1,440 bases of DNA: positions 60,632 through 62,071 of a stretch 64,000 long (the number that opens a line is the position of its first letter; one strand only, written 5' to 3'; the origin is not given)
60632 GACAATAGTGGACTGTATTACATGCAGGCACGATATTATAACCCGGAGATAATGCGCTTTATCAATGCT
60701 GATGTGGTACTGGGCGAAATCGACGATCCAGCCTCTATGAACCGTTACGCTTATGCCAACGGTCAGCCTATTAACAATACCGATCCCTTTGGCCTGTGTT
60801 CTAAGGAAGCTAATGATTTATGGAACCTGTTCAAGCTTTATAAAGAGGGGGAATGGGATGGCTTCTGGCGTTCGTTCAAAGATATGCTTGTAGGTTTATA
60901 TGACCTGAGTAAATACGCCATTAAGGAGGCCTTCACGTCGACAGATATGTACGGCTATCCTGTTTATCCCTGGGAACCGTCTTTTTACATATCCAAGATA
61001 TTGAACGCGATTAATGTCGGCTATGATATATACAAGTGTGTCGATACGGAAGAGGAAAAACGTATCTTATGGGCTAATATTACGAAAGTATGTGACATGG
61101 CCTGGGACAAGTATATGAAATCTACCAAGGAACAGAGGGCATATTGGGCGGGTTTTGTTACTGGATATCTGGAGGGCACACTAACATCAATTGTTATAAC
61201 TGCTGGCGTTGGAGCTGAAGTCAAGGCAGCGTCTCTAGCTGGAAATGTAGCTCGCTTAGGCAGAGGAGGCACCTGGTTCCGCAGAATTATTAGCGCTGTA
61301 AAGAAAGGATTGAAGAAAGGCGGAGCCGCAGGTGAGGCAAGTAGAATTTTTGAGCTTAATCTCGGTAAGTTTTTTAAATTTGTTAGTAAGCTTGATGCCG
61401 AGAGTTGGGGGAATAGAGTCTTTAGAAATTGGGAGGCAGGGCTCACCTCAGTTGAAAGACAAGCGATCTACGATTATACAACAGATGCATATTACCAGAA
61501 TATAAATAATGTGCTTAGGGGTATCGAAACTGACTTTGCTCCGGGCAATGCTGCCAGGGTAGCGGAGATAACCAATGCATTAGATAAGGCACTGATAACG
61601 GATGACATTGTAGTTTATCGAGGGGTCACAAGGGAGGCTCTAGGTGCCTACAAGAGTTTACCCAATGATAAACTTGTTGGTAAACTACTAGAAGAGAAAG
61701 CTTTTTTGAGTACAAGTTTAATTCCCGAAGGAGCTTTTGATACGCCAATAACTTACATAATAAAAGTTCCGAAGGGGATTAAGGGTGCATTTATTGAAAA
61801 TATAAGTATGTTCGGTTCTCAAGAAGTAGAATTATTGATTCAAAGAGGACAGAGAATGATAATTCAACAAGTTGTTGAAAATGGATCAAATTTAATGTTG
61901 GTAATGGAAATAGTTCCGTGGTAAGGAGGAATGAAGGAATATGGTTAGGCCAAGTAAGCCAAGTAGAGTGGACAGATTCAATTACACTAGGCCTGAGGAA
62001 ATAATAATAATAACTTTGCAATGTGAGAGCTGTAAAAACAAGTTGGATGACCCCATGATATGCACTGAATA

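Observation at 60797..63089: RHS-delivered R-S-E ADP-ribosyltransferase paired with an ADP-ribosylglycohydrolase as likely enzymatic immunity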

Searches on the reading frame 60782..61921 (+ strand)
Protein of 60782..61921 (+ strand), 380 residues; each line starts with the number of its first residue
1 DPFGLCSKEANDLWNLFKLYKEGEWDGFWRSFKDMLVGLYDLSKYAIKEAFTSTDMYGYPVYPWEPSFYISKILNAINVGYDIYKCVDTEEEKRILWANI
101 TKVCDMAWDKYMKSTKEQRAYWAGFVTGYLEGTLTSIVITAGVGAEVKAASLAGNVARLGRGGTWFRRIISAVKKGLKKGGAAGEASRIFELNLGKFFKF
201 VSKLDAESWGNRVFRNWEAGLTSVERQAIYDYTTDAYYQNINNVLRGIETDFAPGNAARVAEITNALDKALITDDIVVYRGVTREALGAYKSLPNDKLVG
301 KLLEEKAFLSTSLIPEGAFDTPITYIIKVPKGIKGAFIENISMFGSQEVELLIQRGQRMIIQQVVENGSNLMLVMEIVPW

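Call 4: search_protein_families(library=pfam, proteins=[window:60782-61921:+], max_evalue=0.1)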
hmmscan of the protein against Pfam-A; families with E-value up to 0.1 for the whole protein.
window:60782-61921:+ (380 aa): 1 family
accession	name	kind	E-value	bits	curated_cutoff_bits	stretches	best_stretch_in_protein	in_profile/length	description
PF03496.20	ADPrib_exo_Tox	-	7.7e-32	110.7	23.4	1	206-367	1-179/196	ADP-ribosyltransferase exoenzyme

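Call 5: search_protein_families(library=ncbifam, proteins=[window:60782-61921:+], max_evalue=0.1)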
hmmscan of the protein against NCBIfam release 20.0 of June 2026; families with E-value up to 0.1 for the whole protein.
window:60782-61921:+ (380 aa): 2 families
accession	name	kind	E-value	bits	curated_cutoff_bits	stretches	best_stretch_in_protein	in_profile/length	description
NF040688.1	ADPRT_certhrax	exception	2.2e-11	43.1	850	1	198-358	297-490/521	ADP-ribosyltransferase certhrax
NF011780.0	PRK15244.1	equivalog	5.3e-06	25.3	1133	1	255-370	446-558/591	SPI-2 type III secretion system effector NAD(+)--protein-arginine ADP-ribosyltransferase SpvB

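Call 7: search_solved_structures(query=window:60782-61921:+, max_evalue=1, show_alignments=3)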
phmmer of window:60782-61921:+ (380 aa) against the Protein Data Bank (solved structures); distinct sequences matched with E-value up to 1: 43.
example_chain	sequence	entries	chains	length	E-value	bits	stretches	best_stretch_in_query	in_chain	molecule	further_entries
8za7_B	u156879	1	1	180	1.1e-32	116.7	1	205-376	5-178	Lmo0066 protein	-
9veg_H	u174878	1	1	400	4.1e-18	68.7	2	170-366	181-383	Vip2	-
9vej_H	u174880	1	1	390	1.3e-17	67.1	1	170-366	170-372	Vip2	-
1qs2_A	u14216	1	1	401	1.3e-16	63.8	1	172-366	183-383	ADP-RIBOSYLTRANSFERASE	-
1qs1_A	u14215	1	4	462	2.1e-16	63.1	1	171-366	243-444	ADP-RIBOSYLTRANSFERASE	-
5urp_A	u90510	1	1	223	6.2e-12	48.4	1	201-374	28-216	Toxin 2A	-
4fk7_A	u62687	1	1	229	1.3e-10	44.1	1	199-357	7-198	Putative ADP-ribosyltransferase Certhrax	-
4tr5_A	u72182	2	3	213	1.8e-10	43.6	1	209-363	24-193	C3larvin | Toxin-like protein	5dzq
4fxq_A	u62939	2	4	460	1.8e-09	40.3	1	198-357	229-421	Putative ADP-ribosyltransferase Certhrax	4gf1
1r45_A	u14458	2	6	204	1.1e-08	37.7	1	197-373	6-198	Mono-ADP-ribosyltransferase C3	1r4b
2c8g_A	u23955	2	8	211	5e-08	35.6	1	199-361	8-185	MONO-ADP-RIBOSYLTRANSFERASE C3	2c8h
1ojq_A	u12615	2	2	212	9.6e-08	34.6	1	200-365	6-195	ADP-RIBOSYLTRANSFERASE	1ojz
2a78_B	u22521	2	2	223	2e-07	33.6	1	198-361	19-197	Mono-ADP-ribosyltransferase C3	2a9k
1g24_A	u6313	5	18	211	2.2e-07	33.4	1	199-361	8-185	EXOENZYME C3 | MONO-ADP-RIBOSYLTRANSFERASE C3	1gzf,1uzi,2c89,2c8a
3bw8_A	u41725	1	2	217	2.8e-07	33.1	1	197-371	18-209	Mono-ADP-ribosyltransferase C3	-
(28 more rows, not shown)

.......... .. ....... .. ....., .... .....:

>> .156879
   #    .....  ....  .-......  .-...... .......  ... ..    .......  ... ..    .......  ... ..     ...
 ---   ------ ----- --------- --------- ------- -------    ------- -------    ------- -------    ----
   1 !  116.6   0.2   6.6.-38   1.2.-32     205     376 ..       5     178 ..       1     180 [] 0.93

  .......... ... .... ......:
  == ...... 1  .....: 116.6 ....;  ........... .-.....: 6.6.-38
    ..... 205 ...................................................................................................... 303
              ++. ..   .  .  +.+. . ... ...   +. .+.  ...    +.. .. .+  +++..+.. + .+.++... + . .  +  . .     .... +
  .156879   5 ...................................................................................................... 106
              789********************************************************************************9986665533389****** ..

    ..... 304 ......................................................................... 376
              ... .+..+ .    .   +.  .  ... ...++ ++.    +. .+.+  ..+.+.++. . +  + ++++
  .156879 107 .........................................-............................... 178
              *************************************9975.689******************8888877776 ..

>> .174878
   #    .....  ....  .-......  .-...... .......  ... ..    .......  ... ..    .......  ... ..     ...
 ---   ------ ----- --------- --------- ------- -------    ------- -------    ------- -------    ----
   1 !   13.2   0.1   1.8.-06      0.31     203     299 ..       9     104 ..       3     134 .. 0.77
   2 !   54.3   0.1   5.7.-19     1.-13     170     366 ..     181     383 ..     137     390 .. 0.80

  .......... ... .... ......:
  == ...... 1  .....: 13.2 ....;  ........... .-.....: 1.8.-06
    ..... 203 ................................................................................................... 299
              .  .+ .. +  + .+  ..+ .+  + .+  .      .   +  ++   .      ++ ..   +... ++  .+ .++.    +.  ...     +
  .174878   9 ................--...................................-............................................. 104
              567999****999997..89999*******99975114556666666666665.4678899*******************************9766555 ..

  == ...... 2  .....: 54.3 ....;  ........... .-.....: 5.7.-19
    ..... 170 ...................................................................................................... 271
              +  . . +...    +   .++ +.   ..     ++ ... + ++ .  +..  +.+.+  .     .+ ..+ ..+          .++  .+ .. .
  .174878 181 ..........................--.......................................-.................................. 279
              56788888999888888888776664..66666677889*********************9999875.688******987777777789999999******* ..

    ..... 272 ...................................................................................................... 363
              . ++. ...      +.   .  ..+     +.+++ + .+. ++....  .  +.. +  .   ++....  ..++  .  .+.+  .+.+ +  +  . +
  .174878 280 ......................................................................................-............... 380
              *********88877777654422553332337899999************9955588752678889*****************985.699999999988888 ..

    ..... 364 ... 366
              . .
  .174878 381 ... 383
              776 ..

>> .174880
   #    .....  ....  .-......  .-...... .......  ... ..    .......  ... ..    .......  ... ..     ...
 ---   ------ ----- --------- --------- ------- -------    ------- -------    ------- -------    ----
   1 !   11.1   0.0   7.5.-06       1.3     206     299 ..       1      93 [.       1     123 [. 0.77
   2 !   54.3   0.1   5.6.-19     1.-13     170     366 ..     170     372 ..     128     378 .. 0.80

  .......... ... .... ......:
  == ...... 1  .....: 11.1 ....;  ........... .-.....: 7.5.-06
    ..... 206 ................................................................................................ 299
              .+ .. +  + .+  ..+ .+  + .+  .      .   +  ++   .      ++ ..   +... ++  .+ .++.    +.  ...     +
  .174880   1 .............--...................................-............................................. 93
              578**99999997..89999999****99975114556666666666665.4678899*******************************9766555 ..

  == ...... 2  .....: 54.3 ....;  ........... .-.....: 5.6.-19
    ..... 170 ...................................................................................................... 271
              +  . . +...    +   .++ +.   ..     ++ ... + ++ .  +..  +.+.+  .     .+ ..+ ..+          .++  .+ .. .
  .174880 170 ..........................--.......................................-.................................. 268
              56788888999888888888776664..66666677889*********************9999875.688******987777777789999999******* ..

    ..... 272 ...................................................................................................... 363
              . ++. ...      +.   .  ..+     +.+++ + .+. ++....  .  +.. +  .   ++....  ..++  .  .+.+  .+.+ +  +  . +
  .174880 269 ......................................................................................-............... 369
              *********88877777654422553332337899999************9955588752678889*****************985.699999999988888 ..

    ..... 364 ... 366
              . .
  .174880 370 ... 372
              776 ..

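Call 16: find_homologous_proteins(query=window:60782-61921:+, max_evalue=0.00001)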
Query window:60782-61921:+ (380 aa): 1 proteins with E <= 0.00001 among 4434 candidates.
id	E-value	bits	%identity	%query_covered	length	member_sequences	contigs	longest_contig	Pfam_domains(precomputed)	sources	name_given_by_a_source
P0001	3.8e-65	238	56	52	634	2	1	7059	PF03496.21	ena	-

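Call 22: search_protein_families(library=pfam, proteins=[P0001], max_evalue=1)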
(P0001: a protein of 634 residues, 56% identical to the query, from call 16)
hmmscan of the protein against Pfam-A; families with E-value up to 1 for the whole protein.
P0001 (634 aa): 10 families
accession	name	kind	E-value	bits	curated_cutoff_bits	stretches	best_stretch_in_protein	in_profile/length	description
PF03496.20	ADPrib_exo_Tox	-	4.4e-34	118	23.4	1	460-625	1-184/196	ADP-ribosyltransferase exoenzyme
PF09763.15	Sec3_CC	-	0.0071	16.6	27.1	1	27-90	2-65/133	Exocyst complex component Sec3, coiled-coil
PF11282.13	DUF3082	-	0.042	14.5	25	1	223-261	41-79/80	Protein of unknown function (DUF3082)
PF01442.23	Apolipoprotein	-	0.048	13.8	90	1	39-217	59-188/190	Apolipoprotein A1/A4/E domain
PF17675.6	APG6_N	-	0.053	14.4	45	1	12-86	18-93/132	Apg6 coiled-coil region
PF10275.15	Peptidase_C65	-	0.1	12.5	24.3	0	26-63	127-163/243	Peptidase C65 Otubain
PF07926.17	TPR_MLP1_2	-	0.16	12.5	36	1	12-79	59-125/129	TPR/MLP1/MLP2-like protein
PF05816.16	TelA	-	0.18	11.3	30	0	11-76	49-113/332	Toxic anion resistance protein (TelA)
PF10384.14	Scm3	-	0.36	11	24.3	0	143-167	3-27/53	Centromere protein Scm3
PF25450.1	Rab11-FIP3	-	0.84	10.4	31.9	0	138-206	34-101/125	Rab11-FIP3-like domain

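Call 24: search_protein_representatives(protein=window:60782-61921:+)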
Query: 380 residues. Proteins with E-value up to 0.001 (for the whole library): 2212; up to 1e-10: 393; up to 1e-30: 17. The best 150 are listed.
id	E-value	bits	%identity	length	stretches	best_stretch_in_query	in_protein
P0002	1.0e-73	265.0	76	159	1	221-379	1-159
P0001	1.2e-65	238.4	55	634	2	180-379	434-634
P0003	3.9e-61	223.6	54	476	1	193-374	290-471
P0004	1.4e-59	218.4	53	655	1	181-379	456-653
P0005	8.4e-49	183.0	44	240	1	181-379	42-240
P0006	2.3e-48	181.5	53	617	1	195-364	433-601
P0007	9.8e-41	156.4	44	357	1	191-379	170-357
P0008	3.5e-38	148.0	40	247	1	196-379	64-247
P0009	6.6e-38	147.1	44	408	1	195-378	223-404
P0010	1.9e-37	145.6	47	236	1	199-378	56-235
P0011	5.9e-37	144.0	38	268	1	187-378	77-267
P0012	9.6e-35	136.7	38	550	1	92-379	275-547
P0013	4.5e-34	134.5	43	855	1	194-356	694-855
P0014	3.6e-33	131.5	40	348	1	196-378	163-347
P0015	3.9e-33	131.4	40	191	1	194-369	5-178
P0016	5.8e-33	130.8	28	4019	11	199-362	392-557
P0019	2.3e-30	122.3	38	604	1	189-355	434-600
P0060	1.9e-22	96.2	39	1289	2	216-359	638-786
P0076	7.8e-21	90.9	34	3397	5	216-376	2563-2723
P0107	2.1e-18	82.9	32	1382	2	198-379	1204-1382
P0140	5.0e-17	78.4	31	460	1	107-376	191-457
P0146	1.2e-16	77.1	37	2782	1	221-377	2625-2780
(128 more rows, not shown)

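Call 25: search_protein_families(library=pfam, proteins=[P0003, P0004, P0006, P0012, P0013, P0146, P0107, P0140, P0019], max_evalue=0.001)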
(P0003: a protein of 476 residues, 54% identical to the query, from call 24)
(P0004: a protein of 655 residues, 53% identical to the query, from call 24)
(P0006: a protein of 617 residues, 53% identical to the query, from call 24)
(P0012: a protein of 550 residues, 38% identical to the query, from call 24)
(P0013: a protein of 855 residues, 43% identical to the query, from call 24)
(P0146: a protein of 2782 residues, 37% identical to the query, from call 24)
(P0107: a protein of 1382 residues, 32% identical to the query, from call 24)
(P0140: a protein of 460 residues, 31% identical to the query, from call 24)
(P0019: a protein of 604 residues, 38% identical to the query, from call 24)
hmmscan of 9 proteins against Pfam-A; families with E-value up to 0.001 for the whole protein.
P0003 (476 aa): 1 family
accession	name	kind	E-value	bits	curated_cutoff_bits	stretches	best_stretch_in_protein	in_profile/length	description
PF03496.20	ADPrib_exo_Tox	-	2.8e-38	131.7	23.4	1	303-473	1-189/196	ADP-ribosyltransferase exoenzyme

P0004 (655 aa): 2 families
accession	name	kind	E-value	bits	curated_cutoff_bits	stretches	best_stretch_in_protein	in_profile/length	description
PF03496.20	ADPrib_exo_Tox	-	5.9e-40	137.1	23.4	1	483-640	3-178/196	ADP-ribosyltransferase exoenzyme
PF14449.11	PT-TG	-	2.4e-18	66.3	23.5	1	357-413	5-63/68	Pre-toxin TG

P0006 (617 aa): 2 families
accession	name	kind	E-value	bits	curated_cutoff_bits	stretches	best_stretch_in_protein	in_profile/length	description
PF03496.20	ADPrib_exo_Tox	-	1.3e-34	119.7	23.4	1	444-611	1-187/196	ADP-ribosyltransferase exoenzyme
PF14449.11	PT-TG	-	2e-15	57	23.5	1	326-381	4-58/68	Pre-toxin TG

P0012 (550 aa): 2 families
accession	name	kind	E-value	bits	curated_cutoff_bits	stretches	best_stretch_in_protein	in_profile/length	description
PF03496.20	ADPrib_exo_Tox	-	1.4e-34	119.6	23.4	1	377-542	3-188/196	ADP-ribosyltransferase exoenzyme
PF03245.18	Phage_lysis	-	0.00014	22.6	25.4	1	90-182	5-85/126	Bacteriophage Rz lysis protein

P0013 (855 aa): 3 families
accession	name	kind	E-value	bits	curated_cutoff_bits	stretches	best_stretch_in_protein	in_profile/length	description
PF03496.20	ADPrib_exo_Tox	-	4e-33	114.8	23.4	1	706-855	1-168/196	ADP-ribosyltransferase exoenzyme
PF01471.23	PG_binding_1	-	5.4e-14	52.6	23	1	139-196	2-56/57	Putative peptidoglycan binding domain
PF01129.24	ART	-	2.4e-06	27.5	22.3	1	720-852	60-192/222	NAD:arginine ADP-ribosyltransferase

P0146 (2782 aa): 2 families
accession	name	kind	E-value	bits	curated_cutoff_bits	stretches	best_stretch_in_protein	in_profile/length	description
PF13332.12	Fil_haemagg_2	-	1.6e-45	155.7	22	4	1782-1942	1-169/170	Hemagglutinin repeat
PF05860.19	TPS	-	5.3e-26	92.5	33.5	1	30-288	2-250/252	TPS secretion domain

P0107 (1382 aa): 3 families
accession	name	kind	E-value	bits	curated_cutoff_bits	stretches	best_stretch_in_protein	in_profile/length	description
PF03496.20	ADPrib_exo_Tox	-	3.5e-46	157.5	23.4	2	1216-1368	9-178/196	ADP-ribosyltransferase exoenzyme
PF04233.19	Phage_Mu_F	-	6e-15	56.4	29.6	1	138-258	2-111/112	Phage Mu protein F like protein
PF01129.24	ART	-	0.0004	20.2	22.3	0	1223-1379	61-215/222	NAD:arginine ADP-ribosyltransferase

P0140 (460 aa): 3 families
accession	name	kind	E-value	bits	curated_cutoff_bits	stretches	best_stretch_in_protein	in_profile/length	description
PF03496.20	ADPrib_exo_Tox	-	1.2e-23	83.9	23.4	1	308-447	22-178/196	ADP-ribosyltransferase exoenzyme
PF01129.24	ART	-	0.00029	20.7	22.3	1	309-436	68-194/222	NAD:arginine ADP-ribosyltransferase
PF14257.11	DUF4349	-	0.00042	20.2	27.7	0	27-94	124-192/213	Domain of unknown function (DUF4349)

P0019 (604 aa): 1 family
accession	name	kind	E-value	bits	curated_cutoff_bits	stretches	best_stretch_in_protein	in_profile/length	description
PF03496.20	ADPrib_exo_Tox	-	9e-30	103.9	23.4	1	453-601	3-168/196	ADP-ribosyltransferase exoenzyme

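Call 29: find_encoding_contigs(protein=P0001, flank=6000, max_places=4)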
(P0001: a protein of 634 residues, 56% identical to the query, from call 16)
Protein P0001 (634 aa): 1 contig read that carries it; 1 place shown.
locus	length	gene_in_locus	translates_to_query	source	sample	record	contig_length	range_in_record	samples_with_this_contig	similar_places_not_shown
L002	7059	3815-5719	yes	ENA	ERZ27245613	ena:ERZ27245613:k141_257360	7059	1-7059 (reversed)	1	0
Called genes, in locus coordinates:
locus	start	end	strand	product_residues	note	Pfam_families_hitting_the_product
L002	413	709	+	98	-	-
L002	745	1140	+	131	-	-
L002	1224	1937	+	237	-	PF23023:Anti-Pycsar_Apyc1, PF00753:Lactamase_B, PF12706:Lactamase_B_2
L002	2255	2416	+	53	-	-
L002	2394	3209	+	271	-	PF13780:DUF4176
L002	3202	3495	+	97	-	-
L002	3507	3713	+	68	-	-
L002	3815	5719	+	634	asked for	PF03496:ADPrib_exo_Tox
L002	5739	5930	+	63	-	-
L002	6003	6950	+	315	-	PF03747:ADP_ribosyl_GH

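Call 93: predict_structure(protein=window:60782-61921:+)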
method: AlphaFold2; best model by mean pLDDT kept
length: 380 residues; sequences in the alignment: 1
mean_pLDDT: 41.8   pTM: 0.28
mean pLDDT of the five models: 41.8, 40.1, 39.9, 38.6, 35.8
residues with pLDDT >= 90: 0; 70-90: 0; 50-70: 86; < 50: 294
segments of 3 or more residues with pLDDT < 50: 1-5, 21-24, 26-28, 30-77, 102-284, 305-322, 332-358, 378-380
pLDDT, mean of each block of 10 residues (from residue 1): 48 61 47 41 31 35 39 48 57 54 48 40 35 33 28 32 37 38 36 39 36 41 40 34 31 33 35 39 50 53 45 37 52 46 37 43 57 55
secondary structure, 60 per line:
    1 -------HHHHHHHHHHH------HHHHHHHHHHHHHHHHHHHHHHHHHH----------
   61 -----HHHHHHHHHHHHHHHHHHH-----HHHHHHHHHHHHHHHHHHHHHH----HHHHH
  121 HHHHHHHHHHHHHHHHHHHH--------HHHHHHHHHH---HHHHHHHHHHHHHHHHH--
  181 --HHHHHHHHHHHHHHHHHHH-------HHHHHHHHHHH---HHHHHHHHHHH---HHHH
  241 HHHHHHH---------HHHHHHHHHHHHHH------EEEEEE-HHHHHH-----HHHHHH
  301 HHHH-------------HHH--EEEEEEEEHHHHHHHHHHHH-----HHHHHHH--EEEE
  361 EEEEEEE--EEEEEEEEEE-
elements in order: H8-18 H25-50 H66-84 H90-111 H116-140 H149-158 H162-178 H183-201 H209-219 H223-233 H237-247 H257-270 E277-282 H284-289 H295-304 E323-330 H331-342 H348-354 E357-367 E370-379

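Call 94: search_protein_families(library=pfam, proteins=[P0016, P0076, P0060], max_evalue=0.00001)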
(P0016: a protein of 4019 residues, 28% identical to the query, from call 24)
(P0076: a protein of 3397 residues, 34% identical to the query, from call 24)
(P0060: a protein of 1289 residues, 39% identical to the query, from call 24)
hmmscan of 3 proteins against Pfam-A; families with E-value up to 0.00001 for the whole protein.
P0016 (4019 aa): 1 family
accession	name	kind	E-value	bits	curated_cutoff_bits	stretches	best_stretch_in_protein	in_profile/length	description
PF03496.20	ADPrib_exo_Tox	-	7.3e-104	345.7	23.4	8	1086-1228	11-172/196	ADP-ribosyltransferase exoenzyme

P0076 (3397 aa): 4 families
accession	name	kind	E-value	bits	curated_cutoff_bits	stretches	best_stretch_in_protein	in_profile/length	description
PF03496.20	ADPrib_exo_Tox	-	7.5e-80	267.3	23.4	4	2560-2713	8-178/196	ADP-ribosyltransferase exoenzyme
PF04233.19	Phage_Mu_F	-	1.9e-12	48.3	29.6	1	150-260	4-111/112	Phage Mu protein F like protein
PF13563.12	2_5_RNA_ligase2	-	1.9e-09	38.2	27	1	1424-1525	27-121/152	2'-5' RNA ligase superfamily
PF01129.24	ART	-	9.4e-08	32.1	22.3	0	2145-2194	126-171/222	NAD:arginine ADP-ribosyltransferase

P0060 (1289 aa): 2 families
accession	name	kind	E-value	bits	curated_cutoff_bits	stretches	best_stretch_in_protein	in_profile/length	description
PF03496.20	ADPrib_exo_Tox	-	3.4e-60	203.2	23.4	2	638-791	13-176/196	ADP-ribosyltransferase exoenzyme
PF04233.19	Phage_Mu_F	-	4.4e-17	63.3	29.6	1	169-282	3-111/112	Phage Mu protein F like protein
